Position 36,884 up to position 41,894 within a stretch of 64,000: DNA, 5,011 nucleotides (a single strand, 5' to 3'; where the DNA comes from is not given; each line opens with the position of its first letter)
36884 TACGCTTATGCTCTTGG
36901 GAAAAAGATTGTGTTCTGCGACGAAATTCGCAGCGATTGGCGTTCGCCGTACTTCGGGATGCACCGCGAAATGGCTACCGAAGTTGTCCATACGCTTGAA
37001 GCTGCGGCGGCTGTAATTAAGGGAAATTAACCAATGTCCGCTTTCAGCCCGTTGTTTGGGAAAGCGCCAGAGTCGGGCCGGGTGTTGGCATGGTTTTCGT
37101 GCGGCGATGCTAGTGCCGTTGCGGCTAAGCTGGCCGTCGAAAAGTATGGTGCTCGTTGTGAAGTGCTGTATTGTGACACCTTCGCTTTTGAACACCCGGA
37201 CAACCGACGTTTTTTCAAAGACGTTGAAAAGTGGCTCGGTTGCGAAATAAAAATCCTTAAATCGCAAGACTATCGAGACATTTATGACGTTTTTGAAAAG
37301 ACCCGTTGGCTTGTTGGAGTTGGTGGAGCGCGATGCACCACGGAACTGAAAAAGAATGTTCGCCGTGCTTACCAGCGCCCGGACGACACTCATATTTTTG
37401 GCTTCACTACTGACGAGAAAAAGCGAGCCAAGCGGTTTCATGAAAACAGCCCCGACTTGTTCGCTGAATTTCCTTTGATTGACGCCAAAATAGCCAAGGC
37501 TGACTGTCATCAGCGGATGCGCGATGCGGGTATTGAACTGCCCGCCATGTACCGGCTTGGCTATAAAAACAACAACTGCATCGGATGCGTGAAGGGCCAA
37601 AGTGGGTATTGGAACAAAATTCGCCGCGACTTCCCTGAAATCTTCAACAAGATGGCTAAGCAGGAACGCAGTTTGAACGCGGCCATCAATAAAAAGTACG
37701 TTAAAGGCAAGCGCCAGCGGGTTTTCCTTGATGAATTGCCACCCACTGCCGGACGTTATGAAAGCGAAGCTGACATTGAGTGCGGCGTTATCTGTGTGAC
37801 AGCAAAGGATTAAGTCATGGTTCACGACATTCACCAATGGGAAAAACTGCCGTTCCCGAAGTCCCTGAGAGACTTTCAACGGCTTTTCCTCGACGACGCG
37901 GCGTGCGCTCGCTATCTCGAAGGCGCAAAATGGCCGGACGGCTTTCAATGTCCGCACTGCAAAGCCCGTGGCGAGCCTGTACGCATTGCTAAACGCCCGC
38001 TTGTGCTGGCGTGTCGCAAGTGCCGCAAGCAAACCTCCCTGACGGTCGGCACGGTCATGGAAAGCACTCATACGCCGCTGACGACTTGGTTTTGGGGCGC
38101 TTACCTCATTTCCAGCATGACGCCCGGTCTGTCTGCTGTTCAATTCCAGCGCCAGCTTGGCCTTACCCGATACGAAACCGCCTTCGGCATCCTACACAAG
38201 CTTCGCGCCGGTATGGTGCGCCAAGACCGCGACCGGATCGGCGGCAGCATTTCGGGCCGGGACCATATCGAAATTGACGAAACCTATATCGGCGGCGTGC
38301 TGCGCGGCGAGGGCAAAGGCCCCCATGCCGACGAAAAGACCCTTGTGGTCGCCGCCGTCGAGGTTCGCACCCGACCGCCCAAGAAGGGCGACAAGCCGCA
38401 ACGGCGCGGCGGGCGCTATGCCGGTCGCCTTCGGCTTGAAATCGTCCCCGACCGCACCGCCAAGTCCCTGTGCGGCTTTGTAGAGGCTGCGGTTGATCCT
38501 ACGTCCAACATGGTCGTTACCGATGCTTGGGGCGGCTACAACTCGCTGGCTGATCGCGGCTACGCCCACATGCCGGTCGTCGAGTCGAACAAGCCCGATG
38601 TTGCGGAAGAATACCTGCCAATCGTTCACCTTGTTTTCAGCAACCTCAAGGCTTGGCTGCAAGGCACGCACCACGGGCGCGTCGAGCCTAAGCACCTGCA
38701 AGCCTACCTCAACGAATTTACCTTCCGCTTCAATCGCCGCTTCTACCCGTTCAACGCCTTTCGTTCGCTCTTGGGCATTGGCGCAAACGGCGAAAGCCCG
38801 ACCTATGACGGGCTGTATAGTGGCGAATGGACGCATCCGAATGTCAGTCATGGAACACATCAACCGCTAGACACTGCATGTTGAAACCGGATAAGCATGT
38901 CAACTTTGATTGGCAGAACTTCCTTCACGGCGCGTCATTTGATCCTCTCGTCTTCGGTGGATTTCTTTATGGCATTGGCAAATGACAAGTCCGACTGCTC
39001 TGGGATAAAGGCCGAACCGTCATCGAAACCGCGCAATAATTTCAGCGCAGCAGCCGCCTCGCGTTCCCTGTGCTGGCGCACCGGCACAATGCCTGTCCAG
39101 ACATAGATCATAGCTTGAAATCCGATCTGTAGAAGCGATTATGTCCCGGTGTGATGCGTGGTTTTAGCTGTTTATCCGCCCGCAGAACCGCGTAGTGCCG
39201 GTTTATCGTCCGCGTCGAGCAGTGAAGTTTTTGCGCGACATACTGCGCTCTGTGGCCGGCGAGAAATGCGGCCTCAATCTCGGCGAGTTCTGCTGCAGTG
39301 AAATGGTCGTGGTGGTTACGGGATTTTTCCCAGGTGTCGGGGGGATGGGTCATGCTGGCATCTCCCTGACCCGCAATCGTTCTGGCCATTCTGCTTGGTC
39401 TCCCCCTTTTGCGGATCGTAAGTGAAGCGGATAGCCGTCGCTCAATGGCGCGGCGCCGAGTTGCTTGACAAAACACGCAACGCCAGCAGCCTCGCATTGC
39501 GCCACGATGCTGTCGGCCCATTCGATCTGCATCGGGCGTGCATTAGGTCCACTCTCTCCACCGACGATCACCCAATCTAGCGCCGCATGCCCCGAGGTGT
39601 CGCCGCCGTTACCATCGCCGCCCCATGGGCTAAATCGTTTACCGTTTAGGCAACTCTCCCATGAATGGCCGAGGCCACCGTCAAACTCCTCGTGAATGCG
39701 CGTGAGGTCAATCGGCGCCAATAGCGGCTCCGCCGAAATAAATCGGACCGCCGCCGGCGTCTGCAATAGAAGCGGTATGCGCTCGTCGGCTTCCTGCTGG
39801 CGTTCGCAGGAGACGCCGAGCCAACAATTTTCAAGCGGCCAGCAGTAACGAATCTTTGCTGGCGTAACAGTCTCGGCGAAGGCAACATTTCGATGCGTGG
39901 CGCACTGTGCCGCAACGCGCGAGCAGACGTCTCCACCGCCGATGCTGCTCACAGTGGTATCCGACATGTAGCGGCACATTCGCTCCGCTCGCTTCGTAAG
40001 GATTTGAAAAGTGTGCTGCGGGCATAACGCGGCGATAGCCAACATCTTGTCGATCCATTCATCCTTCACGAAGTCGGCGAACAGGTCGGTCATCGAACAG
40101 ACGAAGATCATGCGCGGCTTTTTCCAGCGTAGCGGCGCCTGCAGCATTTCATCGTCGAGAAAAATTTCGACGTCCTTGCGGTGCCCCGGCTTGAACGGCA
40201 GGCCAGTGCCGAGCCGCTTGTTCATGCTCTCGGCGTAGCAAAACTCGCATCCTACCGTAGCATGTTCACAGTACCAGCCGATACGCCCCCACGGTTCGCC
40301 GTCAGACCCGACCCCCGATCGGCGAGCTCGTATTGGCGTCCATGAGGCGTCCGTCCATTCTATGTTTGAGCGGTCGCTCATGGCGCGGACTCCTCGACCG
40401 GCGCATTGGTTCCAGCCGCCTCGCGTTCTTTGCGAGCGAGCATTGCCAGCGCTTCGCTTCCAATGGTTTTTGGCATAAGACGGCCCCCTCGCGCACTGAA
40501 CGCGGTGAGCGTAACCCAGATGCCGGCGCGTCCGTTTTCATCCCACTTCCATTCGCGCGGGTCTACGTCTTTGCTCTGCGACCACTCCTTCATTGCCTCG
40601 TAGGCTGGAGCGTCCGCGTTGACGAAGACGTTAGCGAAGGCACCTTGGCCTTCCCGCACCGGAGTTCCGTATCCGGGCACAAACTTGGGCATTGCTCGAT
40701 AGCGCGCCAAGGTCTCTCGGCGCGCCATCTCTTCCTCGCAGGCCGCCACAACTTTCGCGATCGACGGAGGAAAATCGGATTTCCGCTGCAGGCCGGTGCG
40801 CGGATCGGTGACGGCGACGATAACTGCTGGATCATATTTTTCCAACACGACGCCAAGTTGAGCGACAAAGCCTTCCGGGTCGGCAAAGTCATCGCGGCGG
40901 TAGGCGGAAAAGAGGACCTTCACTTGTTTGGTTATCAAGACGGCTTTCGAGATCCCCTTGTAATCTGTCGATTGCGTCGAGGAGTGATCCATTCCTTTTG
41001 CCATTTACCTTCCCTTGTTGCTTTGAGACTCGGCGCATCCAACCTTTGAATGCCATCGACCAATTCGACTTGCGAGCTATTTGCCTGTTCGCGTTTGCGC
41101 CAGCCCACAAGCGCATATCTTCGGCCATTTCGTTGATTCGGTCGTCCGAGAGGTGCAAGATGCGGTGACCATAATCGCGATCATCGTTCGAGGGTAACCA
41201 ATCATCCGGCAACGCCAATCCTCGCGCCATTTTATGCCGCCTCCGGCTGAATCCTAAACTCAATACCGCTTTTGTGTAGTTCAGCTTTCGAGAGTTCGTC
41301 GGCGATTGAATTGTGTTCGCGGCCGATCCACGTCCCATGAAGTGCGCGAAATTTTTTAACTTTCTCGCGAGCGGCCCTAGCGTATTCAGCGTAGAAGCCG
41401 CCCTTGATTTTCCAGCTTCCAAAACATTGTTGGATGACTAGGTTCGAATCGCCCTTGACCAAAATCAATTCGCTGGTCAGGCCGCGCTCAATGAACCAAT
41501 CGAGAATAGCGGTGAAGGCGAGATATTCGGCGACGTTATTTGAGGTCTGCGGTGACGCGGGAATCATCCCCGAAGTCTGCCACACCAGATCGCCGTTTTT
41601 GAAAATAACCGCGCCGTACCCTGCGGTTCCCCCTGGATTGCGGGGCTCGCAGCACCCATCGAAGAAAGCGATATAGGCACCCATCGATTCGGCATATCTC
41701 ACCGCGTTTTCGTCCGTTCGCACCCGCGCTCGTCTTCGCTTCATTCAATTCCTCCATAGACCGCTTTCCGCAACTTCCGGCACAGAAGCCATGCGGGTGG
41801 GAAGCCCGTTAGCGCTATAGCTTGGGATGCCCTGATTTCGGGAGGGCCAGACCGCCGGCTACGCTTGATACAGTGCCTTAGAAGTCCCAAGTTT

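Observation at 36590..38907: Freshly inserted IS1595-family transposon carrying a nucleoside-deoxyribosyltransferase-like / PP-loop enzyme gene pair with its own promoter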

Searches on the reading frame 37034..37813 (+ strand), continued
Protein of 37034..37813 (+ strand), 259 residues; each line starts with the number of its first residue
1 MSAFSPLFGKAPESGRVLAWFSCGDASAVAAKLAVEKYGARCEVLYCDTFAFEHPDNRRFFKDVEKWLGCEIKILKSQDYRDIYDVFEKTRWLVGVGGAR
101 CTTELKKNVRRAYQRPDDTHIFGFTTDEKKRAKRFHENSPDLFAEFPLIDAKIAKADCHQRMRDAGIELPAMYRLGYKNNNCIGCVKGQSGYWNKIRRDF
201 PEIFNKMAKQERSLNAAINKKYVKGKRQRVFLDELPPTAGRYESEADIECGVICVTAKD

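Call 131: search_protein_families(library=pfam, proteins=[P0160, P0137, P0168], max_evalue=1)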
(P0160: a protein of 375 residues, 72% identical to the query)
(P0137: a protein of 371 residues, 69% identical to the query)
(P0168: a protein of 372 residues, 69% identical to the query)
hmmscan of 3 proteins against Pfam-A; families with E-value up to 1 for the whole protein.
P0160 (375 aa): 1 family
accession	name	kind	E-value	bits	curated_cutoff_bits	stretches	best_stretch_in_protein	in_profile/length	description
PF01507.26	PAPS_reduct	-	0.025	15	22.5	1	125-189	3-65/175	Phosphoadenosine phosphosulfate reductase domain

P0137 (371 aa): 2 families
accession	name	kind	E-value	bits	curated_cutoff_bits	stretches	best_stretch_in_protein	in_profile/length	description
PF14359.12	DUF4406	-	0.041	14.7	22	1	1-89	1-89/91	Domain of unknown function (DUF4406)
PF25493.1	Peripla_BP_A-cyclase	-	0.34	10.3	27.2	1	180-248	137-207/373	Adenylate cyclase, periplasmic binding protein-like domain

P0168 (372 aa): 0 families

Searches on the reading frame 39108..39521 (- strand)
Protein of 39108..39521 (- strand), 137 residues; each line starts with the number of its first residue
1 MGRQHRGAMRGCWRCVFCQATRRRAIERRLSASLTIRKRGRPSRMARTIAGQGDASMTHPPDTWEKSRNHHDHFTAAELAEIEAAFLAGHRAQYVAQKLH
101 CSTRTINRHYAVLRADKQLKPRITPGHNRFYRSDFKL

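Call 50: search_protein_families(library=phrogs, proteins=[window:39108-39521:-], max_evalue=0.001)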
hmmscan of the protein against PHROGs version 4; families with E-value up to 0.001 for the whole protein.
window:39108-39521:- (137 aa): 1 family
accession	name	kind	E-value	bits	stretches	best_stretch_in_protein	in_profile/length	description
phrog_664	-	DNA, RNA and nucleotide metabolism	0.00033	21.6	1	53-118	73-129/210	DNA binding protein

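Call 76: search_protein_families(library=pfam, proteins=[window:39108-39521:-], max_evalue=0.001)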
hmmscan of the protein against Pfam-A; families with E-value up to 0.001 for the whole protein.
window:39108-39521:- (137 aa): 2 families
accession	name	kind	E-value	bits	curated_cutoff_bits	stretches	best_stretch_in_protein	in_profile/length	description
PF07638.17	Sigma70_ECF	-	0.00011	22.5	21.1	1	74-115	136-177/185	ECF sigma factor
PF08279.18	HTH_11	-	0.00026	21.3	25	0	92-115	18-41/55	HTH domain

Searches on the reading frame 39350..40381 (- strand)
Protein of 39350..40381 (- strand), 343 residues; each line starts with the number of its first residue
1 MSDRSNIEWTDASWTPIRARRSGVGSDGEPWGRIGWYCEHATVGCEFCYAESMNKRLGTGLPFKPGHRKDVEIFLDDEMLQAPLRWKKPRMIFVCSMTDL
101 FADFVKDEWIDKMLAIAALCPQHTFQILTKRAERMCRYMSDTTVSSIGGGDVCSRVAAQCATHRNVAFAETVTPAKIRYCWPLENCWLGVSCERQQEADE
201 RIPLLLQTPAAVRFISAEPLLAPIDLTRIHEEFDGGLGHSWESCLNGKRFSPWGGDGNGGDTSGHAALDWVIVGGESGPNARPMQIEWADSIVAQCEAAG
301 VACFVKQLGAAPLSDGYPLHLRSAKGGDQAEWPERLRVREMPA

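Call 50: search_protein_families(library=phrogs, proteins=[window:39350-40381:-], max_evalue=0.001)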
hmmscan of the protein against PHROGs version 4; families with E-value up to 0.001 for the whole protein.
window:39350-40381:- (343 aa): 1 family
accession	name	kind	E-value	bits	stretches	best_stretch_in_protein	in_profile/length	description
phrog_2045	-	unknown function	2.9e-86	290.6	1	1-310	1-233/299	-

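Call 76: search_protein_families(library=pfam, proteins=[window:39350-40381:-], max_evalue=0.001)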
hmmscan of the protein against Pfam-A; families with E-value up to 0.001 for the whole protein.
window:39350-40381:- (343 aa): 1 family
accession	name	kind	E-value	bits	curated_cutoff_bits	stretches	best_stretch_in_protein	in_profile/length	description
PF07505.17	DUF5131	-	2.4e-68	230.7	28.9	1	38-310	17-217/243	Protein of unknown function (DUF5131)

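Call 79: find_encoding_contigs(protein=window:39350-40381:-, flank=5000, max_places=10)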
Protein window:39350-40381:- (343 aa): 2 contigs read that carry it; 2 places shown.
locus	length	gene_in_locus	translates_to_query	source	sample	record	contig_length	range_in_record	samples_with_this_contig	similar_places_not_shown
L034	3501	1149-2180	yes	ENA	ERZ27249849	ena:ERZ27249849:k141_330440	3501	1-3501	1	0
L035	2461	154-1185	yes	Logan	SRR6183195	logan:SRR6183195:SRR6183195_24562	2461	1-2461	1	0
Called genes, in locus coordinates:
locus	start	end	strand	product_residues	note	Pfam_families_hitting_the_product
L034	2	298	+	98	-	?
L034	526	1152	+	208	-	-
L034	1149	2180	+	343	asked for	PF07505:DUF5131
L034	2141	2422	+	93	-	-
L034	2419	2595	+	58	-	-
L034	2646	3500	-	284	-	?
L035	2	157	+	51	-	?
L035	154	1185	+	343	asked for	PF07505:DUF5131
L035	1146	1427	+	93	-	-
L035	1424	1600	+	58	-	-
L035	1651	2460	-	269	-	?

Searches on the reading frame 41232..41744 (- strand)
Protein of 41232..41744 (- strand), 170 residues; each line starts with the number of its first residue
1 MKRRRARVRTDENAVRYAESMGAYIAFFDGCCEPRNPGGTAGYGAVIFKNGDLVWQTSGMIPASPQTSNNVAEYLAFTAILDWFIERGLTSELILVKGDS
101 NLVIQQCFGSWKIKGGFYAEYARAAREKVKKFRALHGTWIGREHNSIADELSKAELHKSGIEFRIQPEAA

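Call 76: search_protein_families(library=pfam, proteins=[window:41232-41744:-], max_evalue=0.001)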
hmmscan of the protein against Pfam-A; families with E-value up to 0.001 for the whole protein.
window:41232-41744:- (170 aa): 2 families
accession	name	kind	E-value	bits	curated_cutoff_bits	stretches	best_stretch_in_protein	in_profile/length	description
PF13456.12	RVT_3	-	4.8e-13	49.5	21.6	1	28-153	2-121/123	Reverse transcriptase-like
PF00075.30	RNase_H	-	2.1e-05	25.2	25.8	1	23-113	3-84/141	RNase H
